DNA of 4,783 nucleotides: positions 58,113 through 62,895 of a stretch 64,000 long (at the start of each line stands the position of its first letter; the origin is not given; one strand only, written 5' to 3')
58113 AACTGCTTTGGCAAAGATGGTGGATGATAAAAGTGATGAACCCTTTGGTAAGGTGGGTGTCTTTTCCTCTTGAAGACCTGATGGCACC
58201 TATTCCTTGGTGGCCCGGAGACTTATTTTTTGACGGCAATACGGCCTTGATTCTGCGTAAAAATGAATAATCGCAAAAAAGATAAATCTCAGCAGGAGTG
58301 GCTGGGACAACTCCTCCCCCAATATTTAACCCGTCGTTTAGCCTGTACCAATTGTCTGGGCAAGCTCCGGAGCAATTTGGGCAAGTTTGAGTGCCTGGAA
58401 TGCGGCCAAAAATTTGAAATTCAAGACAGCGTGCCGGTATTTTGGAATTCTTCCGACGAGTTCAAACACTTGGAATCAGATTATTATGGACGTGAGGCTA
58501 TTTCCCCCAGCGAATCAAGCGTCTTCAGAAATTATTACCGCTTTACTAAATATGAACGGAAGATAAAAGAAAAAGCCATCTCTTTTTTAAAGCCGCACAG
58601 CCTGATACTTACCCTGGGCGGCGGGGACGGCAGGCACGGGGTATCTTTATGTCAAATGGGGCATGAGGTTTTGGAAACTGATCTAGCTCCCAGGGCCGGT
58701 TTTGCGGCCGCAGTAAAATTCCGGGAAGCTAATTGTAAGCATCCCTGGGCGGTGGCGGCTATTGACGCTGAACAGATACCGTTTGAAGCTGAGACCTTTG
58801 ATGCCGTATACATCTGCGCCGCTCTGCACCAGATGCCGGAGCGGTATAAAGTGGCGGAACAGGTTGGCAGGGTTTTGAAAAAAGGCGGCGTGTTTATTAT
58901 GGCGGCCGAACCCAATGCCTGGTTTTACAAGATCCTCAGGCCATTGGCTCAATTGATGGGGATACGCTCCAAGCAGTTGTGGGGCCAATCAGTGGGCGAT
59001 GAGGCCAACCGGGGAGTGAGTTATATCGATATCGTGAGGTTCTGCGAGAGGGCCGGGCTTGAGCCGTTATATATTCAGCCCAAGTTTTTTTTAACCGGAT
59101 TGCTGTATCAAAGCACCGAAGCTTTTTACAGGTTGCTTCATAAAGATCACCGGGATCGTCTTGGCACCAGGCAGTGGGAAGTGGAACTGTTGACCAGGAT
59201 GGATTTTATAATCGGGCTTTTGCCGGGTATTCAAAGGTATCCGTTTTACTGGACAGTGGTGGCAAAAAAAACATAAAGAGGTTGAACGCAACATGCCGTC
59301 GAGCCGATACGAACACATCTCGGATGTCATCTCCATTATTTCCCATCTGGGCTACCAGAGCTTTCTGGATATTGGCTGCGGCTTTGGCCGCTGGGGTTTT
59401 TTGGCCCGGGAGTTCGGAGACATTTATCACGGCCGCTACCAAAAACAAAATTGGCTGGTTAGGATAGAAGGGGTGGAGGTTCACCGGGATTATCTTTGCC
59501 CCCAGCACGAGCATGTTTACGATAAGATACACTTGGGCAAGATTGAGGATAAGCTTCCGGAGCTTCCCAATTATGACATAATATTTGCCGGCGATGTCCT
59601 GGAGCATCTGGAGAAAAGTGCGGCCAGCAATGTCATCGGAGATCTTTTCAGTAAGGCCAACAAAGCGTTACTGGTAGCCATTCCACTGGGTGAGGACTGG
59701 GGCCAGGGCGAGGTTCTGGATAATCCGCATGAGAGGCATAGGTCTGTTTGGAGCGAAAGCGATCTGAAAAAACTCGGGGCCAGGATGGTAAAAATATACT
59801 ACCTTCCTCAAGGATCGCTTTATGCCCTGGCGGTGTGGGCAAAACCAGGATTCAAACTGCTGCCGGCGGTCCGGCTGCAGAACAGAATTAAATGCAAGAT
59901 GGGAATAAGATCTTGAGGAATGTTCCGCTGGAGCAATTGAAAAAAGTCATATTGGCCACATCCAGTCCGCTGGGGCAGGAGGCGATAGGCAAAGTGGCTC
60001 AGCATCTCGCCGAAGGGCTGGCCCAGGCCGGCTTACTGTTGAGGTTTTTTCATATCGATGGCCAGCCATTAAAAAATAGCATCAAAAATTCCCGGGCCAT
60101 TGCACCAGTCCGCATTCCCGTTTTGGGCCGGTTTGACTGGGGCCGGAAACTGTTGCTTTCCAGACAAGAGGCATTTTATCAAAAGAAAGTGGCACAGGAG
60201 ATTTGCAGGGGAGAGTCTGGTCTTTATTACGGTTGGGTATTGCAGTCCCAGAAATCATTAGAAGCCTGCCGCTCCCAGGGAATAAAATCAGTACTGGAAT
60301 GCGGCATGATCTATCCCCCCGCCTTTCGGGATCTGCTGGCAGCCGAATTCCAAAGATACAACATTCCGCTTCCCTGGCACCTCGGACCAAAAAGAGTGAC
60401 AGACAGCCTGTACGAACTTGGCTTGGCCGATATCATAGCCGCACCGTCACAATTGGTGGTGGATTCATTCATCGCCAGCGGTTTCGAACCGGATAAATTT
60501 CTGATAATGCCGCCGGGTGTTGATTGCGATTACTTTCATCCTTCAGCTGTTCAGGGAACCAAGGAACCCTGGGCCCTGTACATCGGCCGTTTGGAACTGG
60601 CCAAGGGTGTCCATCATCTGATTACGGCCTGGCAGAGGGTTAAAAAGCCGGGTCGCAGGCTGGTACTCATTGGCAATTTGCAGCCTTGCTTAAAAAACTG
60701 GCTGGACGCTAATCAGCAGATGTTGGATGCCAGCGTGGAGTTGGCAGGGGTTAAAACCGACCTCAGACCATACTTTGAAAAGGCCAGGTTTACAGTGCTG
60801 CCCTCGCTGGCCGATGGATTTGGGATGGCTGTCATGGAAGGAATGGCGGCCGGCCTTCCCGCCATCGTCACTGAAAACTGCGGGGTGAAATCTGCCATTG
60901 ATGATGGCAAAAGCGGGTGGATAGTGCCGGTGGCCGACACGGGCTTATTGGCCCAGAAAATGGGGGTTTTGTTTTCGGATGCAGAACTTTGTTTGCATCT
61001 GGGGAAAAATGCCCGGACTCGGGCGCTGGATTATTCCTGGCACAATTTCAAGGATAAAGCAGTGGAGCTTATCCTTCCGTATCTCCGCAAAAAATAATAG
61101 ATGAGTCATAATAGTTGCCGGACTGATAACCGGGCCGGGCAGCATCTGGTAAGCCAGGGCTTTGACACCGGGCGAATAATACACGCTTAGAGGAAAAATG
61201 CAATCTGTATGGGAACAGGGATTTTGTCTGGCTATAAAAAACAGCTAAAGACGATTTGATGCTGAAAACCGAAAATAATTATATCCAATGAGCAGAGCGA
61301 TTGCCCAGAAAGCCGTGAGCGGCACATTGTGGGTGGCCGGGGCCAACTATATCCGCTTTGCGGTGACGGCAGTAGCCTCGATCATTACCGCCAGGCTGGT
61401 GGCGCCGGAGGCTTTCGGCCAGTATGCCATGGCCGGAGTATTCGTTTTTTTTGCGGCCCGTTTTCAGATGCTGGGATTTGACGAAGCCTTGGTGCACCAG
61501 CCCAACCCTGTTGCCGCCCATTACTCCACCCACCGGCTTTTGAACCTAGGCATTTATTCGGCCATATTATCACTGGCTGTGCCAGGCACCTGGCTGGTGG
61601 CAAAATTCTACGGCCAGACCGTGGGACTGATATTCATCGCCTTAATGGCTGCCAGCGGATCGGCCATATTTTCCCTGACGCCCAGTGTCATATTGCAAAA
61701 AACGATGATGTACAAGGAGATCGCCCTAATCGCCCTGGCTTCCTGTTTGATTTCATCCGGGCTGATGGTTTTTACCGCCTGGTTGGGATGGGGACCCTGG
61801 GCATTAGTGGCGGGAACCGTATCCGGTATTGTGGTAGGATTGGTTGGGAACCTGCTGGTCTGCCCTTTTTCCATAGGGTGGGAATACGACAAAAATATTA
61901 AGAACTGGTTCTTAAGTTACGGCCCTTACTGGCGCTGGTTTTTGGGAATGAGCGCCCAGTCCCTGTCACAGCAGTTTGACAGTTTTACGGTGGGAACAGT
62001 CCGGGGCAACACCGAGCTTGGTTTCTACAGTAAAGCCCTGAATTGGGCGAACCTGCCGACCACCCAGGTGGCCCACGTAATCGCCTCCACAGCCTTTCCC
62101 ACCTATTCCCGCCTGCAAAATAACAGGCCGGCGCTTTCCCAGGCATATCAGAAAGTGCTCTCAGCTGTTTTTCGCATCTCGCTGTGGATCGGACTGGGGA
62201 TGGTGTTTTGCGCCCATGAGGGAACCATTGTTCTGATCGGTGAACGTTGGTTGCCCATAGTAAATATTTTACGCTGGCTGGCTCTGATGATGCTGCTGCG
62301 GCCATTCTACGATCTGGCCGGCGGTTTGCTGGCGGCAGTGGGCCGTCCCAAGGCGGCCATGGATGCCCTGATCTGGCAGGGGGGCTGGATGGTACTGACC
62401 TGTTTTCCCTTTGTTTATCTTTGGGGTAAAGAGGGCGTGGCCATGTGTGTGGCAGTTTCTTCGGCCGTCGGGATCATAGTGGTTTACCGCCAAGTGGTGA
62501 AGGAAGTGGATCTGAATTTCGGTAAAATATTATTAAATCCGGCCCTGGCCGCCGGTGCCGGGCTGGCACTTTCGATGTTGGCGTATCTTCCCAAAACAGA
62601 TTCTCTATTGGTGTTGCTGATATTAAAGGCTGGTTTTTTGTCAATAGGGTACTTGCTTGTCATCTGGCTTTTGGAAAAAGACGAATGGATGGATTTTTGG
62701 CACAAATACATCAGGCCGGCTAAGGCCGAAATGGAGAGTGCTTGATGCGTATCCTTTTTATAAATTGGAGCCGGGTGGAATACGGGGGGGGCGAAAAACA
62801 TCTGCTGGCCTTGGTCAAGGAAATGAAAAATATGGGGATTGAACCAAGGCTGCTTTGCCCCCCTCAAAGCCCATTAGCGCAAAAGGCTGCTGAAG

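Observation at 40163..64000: Methyltransferase-dense surface-glycan locus: seven SAM MTases (three Trm112-zinc-ribbon fusions), two Wzx flippases, nine glycosyltransferases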

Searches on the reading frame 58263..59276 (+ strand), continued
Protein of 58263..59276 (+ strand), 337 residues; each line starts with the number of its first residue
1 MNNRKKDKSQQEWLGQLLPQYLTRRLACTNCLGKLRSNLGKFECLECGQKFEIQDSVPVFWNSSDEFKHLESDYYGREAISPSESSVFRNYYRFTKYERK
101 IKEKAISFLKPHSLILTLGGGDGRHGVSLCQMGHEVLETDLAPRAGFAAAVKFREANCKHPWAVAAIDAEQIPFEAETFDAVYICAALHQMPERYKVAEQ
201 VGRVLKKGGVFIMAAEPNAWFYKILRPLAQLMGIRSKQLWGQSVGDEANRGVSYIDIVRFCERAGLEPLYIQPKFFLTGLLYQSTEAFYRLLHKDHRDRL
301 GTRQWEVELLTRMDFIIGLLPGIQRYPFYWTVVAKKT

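Call 72: search_protein_families(library=padloc, proteins=[window:58263-59273:+], max_evalue=0.001)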
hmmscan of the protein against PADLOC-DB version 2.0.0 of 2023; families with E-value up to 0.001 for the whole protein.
window:58263-59273:+ (337 aa): 1 family
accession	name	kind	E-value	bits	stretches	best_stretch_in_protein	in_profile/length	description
PDLC04134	mad2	-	3e-09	34.2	1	89-223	271-404/492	mads_2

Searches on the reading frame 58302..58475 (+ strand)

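Call 26: search_protein_families(library=pfam, proteins=[window:58302-58475:+], max_evalue=10)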
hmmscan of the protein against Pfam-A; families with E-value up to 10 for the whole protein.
seq(58 aa): 7 families
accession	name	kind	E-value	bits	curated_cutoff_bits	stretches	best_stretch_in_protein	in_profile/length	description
PF13717.11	Zn_ribbon_4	-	0.011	16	30.3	1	28-43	2-17/36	zinc-ribbon domain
PF23455.1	DUF7129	-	0.011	15.9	30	1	26-42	9-25/45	Domain of unknown function (DUF7129)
PF09723.15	Zn_ribbon_8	-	0.05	14.1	34.4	1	29-41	6-18/41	Zinc ribbon domain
PF24441.1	DUF7560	-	0.064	13.4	27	1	28-44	5-21/44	Family of unknown function (DUF7560)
PF06750.18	A24_N_bact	-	0.078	13.5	23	1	29-47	28-46/84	Bacterial Peptidase A24 N-terminal domain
PF02150.21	Zn_ribbon_RPB9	-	0.16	12.3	25.2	1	20-42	12-35/36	RNA polymerases M/15 Kd subunit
PF14149.11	YhfH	-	0.2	12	27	1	25-39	10-24/37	YhfH-like protein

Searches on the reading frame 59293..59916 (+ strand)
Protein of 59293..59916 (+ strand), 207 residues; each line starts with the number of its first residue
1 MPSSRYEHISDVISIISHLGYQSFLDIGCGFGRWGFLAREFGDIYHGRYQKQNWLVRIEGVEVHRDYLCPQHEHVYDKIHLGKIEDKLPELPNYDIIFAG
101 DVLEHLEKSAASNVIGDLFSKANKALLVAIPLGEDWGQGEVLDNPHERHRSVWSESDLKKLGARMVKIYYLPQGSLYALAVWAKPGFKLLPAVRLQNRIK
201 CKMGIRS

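Call 5: search_protein_families(library=pfam, proteins=[window:59293-59916:+], max_evalue=0.01)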
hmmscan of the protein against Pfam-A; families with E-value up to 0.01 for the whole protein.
window:59293-59916:+ (207 aa): 2 families
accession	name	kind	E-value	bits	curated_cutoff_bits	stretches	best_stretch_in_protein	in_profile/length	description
PF08242.18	Methyltransf_12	-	3.9e-05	24.7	30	1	25-108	1-80/98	Methyltransferase domain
PF13489.12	Methyltransf_23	-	0.00023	21.4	27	1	23-161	25-153/164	Methyltransferase domain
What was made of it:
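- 59293..59916 (+): M7: small class I methyltransferase of a Hen1-like subfamily. Methyltransf_12 24.7 bits, below cut-off (call 5).
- Checked: The seventh (59293) scores below cut-off on its own (Methyltransf_12, 24.7 bits against 30; call 5).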

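Call 9: search_protein_families(library=ncbifam, proteins=[window:59293-59916:+], max_evalue=0.01)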
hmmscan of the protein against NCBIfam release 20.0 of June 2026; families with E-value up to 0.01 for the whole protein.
window:59293-59916:+ (207 aa): 1 family
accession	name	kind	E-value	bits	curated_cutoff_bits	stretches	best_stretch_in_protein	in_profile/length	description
NF008992.0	PRK12335.1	equivalog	0.0058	15.8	303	1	10-123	112-216/289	SAM-dependent methyltransferase TehB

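Call 34: search_solved_structures(query=window:59293-59913:+, max_evalue=1)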
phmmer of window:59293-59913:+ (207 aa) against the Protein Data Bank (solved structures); distinct sequences matched with E-value up to 1: 2.
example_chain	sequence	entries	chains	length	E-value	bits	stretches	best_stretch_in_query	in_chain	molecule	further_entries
3cc8_A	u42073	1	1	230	0.043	16.7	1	23-131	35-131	Putative methyltransferase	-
5wp5_A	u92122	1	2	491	0.52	13.2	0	9-45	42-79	Phosphomethylethanolamine N-methyltransferase 2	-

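Call 61: search_protein_representatives(protein=window:59293-59913:+)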
Query: 207 residues. Proteins with E-value up to 0.001 (for the whole library): 2007; up to 1e-10: 921; up to 1e-30: 92. The best 150 are listed.
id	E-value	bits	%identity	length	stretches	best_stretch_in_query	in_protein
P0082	1.2e-64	234.4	54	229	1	1-184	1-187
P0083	5.6e-51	189.6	49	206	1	1-185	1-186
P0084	9.1e-46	172.6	49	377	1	1-186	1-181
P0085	2.1e-43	164.9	45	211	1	2-165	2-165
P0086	6.1e-43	163.4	49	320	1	1-190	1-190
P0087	8.5e-43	162.9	42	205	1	1-188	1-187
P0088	7.0e-42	159.9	46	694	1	1-170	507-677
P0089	5.1e-40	153.8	40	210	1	1-184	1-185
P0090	1.1e-39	152.8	40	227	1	1-195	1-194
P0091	8.0e-39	149.9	39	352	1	2-186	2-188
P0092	8.9e-39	149.8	43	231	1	1-187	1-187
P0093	4.8e-38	147.4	43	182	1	1-159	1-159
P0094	6.1e-38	147.0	43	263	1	1-166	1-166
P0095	8.6e-38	146.6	46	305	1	1-159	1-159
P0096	1.4e-37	145.8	45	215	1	1-160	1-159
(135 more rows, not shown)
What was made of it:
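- Tried and rejected: This was replaced by the full HMMER search (call 61).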

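Call 63: search_solved_structures(query=A2, max_evalue=0.01)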
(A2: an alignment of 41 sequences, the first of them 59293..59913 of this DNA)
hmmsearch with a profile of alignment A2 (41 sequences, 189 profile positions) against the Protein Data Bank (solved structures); distinct sequences matched with E-value up to 0.01: 20.
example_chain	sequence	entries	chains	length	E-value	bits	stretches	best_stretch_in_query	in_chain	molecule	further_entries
3jwi_A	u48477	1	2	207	4e-09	39.8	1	90-169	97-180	Methyltransferase type 12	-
3jwg_A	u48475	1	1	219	8.5e-09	38.8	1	90-169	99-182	Methyltransferase type 12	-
3jwh_A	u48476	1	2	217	6.6e-08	35.9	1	89-168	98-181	Hen1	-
3jwj_A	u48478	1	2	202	7e-08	35.8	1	89-168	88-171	Hen1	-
3cc8_A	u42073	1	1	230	1e-07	35.3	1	22-132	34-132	Putative methyltransferase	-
4xrp_C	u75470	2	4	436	9.6e-06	28.8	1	97-165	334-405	Hen1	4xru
5wy0_A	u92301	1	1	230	9.2e-05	25.6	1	9-168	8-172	Small RNA 2'-O-methyltransferase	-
3htx_A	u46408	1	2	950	9.5e-05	25.6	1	79-165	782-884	HEN1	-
4xcx_A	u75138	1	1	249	0.00012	25.2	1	9-168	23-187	Small RNA 2'-O-methyltransferase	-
5wp5_A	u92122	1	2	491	0.00041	23.5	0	10-46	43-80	Phosphomethylethanolamine N-methyltransferase 2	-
5wp4_A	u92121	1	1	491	0.0012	21.9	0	8-44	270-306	Phosphoethanolamine N-methyltransferase 1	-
3dli_A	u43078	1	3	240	0.002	21.3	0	23-131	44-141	methyltransferase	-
9sm1_A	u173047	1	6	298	0.0036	20.4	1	22-121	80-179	Methyltransferase domain protein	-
24ux_A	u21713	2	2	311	0.0039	20.3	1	22-121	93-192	Methyltransferase domain protein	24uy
4kdc_A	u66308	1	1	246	0.0051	19.9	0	83-112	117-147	3-demethylubiquinone-9 3-methyltransferase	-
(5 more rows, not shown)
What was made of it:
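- The M7 family resembles the Hen1 2'-O-MTase (call 63).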

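Call 64: search_protein_families(library=pfam, alignment_id=A2, max_evalue=0.001)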
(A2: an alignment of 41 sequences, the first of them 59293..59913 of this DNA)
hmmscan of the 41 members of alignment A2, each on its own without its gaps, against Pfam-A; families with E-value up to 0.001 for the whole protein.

A. member 1, window:59293-59913:+ (207 aa): 2 families
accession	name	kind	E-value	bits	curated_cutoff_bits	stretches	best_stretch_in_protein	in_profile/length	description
PF08242.18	Methyltransf_12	-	3.9e-05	24.7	30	1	25-108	1-80/98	Methyltransferase domain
PF13489.12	Methyltransf_23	-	0.00023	21.4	27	1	23-161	25-153/164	Methyltransferase domain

B. families by the number of members that match (of 41 scanned): 7 families
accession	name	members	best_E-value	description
PF13489.12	Methyltransf_23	28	2e-10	Methyltransferase domain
PF08242.18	Methyltransf_12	10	6.8e-06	Methyltransferase domain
PF13649.12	Methyltransf_25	9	1.3e-06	Methyltransferase domain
PF09243.16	Rsm22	6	2.2e-05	Mitochondrial small ribosomal subunit Rsm22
PF08241.18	Methyltransf_11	2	0.00043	Methyltransferase domain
PF03848.20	TehB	1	1.3e-05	Tellurite resistance protein TehB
PF13847.12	Methyltransf_31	1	0.00064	Methyltransferase domain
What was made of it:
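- On Class I SAM-dependent methyltransferase (seven genes): In its family, 28 of 41 members hit Methyltransf_23 (best E 2e-10), and the profile hits the Hen1 MTase domain at E 4e-9 (calls 63,64).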

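Call 72: search_protein_families(library=padloc, proteins=[window:59293-59913:+], max_evalue=0.001)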
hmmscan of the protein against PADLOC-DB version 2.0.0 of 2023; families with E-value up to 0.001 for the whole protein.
window:59293-59913:+ (207 aa): 0 families

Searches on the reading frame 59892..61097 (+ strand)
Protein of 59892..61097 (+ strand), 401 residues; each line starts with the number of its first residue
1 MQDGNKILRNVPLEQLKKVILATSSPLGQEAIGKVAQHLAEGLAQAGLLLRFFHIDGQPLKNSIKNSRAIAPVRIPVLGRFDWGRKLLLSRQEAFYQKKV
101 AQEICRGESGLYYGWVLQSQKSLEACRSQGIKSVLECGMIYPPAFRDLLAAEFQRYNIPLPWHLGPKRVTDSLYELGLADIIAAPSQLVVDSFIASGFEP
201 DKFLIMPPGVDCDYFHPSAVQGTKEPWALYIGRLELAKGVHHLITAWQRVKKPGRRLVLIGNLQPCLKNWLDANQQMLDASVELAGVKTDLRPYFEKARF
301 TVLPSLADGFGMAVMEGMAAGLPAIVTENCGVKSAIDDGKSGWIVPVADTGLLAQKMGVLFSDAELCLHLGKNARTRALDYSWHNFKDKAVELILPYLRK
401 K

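Call 5: search_protein_families(library=pfam, proteins=[window:59892-61097:+], max_evalue=0.01)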
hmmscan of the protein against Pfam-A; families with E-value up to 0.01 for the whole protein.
window:59892-61097:+ (401 aa): 4 families
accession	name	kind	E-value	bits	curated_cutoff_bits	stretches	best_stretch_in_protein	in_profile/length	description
PF00534.26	Glycos_transf_1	-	1.4e-28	100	26.4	1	223-376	13-171/172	Glycosyl transferases group 1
PF13692.12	Glyco_trans_1_4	-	3.8e-27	95.7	27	1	226-363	2-142/142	Glycosyl transferases group 1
PF20706.3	GT4-conflict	-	5e-12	45.9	26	1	195-339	166-323/385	Family 4 Glycosyltransferase in conflict systems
PF13439.12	Glyco_transf_4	-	0.0024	18.4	28.5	0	176-213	131-169/170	Glycosyltransferase Family 4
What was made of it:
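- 59892..61097 (+): GT4e. Glycos_transf_1 100 bits (call 5).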

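Call 72: search_protein_families(library=padloc, proteins=[window:59892-61094:+], max_evalue=0.001)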
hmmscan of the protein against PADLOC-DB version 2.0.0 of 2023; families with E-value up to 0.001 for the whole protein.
window:59892-61094:+ (401 aa): 0 families

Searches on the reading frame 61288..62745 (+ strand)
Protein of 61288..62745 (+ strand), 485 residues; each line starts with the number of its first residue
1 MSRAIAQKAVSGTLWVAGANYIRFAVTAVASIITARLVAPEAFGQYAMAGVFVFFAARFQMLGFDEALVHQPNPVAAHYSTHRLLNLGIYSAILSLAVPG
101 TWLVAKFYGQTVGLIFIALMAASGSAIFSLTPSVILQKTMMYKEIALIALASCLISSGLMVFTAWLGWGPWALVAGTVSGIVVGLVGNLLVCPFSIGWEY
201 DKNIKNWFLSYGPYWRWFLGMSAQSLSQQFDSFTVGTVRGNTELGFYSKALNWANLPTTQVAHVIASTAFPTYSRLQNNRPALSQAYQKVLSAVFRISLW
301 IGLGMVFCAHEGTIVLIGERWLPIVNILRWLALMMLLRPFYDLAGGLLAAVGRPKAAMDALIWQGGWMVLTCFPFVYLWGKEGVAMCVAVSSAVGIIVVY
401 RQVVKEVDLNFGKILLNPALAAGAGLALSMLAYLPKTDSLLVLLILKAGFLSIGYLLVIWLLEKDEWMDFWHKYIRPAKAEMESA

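Call 5: search_protein_families(library=pfam, proteins=[window:61288-62745:+], max_evalue=0.01)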
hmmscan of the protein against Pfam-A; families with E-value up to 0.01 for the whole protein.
window:61288-62745:+ (485 aa): 2 families
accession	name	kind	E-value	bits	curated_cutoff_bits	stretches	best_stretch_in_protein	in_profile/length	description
PF13440.11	Polysacc_synt_3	-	2.9e-49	168.3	23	1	34-325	2-292/293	Polysaccharide biosynthesis protein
PF01943.22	Polysacc_synt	-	1.1e-18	68.1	28.2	1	11-277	3-274/274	Polysaccharide biosynthesis protein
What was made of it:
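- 61288..62745 (+): Wzx2 flippase. Polysacc_synt_3 168 bits (call 5).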

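Call 8: find_encoding_contigs(protein=window:61288-62745:+, flank=10000, max_places=6)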
Protein window:61288-62745:+ (485 aa): 1 contig read that carries it; 1 place shown.
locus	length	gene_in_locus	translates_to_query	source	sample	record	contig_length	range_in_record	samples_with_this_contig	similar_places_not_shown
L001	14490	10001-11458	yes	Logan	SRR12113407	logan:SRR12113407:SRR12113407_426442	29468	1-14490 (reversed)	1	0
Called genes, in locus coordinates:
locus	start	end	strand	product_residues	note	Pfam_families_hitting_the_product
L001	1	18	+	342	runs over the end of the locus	PF01073:3Beta_HSD, PF01370:Epimerase, PF02719:Polysacc_synt_2, PF04321:RmlD_sub_bind (faint), PF05368:NmrA (weak), PF16363:GDP_Man_Dehyd (weak), PF07993:NAD_binding_4 (faint), PF13460:NAD_binding_10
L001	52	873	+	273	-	PF01370:Epimerase, PF04321:RmlD_sub_bind, PF02719:Polysacc_synt_2 (weak), PF07993:NAD_binding_4 (faint), PF16363:GDP_Man_Dehyd (weak)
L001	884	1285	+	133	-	PF14667:Polysacc_synt_C, PF07883:Cupin_2 (faint)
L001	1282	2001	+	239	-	PF13578:Methyltransf_24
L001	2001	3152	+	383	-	PF13439:Glyco_transf_4, PF20706:GT4-conflict, PF00534:Glycos_transf_1, PF13692:Glyco_trans_1_4, PF13524:Glyco_trans_1_2 (weak)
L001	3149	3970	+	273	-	PF01209:Ubie_methyltran (weak), PF13489:Methyltransf_23, PF05175:MTS (weak), PF13847:Methyltransf_31, PF08241:Methyltransf_11, PF08242:Methyltransf_12, PF13649:Methyltransf_25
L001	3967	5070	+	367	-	PF13692:Glyco_trans_1_4, PF00534:Glycos_transf_1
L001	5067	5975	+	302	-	PF13489:Methyltransf_23, PF13847:Methyltransf_31, PF08241:Methyltransf_11, PF08242:Methyltransf_12, PF13649:Methyltransf_25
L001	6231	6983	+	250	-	PF01209:Ubie_methyltran (weak), PF13489:Methyltransf_23, PF13847:Methyltransf_31, PF08241:Methyltransf_11, PF08242:Methyltransf_12, PF13649:Methyltransf_25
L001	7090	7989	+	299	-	PF13847:Methyltransf_31 (weak), PF08241:Methyltransf_11, PF08242:Methyltransf_12, PF13649:Methyltransf_25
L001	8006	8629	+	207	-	-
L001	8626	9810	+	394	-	PF20706:GT4-conflict, PF00534:Glycos_transf_1, PF13692:Glyco_trans_1_4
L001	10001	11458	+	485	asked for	PF01943:Polysacc_synt, PF13440:Polysacc_synt_3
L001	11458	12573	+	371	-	PF13439:Glyco_transf_4, PF13477:Glyco_trans_4_2 (weak), PF13579:Glyco_trans_4_4 (weak), PF20706:GT4-conflict (weak), PF00534:Glycos_transf_1, PF13692:Glyco_trans_1_4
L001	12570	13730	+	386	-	PF13439:Glyco_transf_4, PF13579:Glyco_trans_4_4 (weak), PF00534:Glycos_transf_1 (weak), PF13692:Glyco_trans_1_4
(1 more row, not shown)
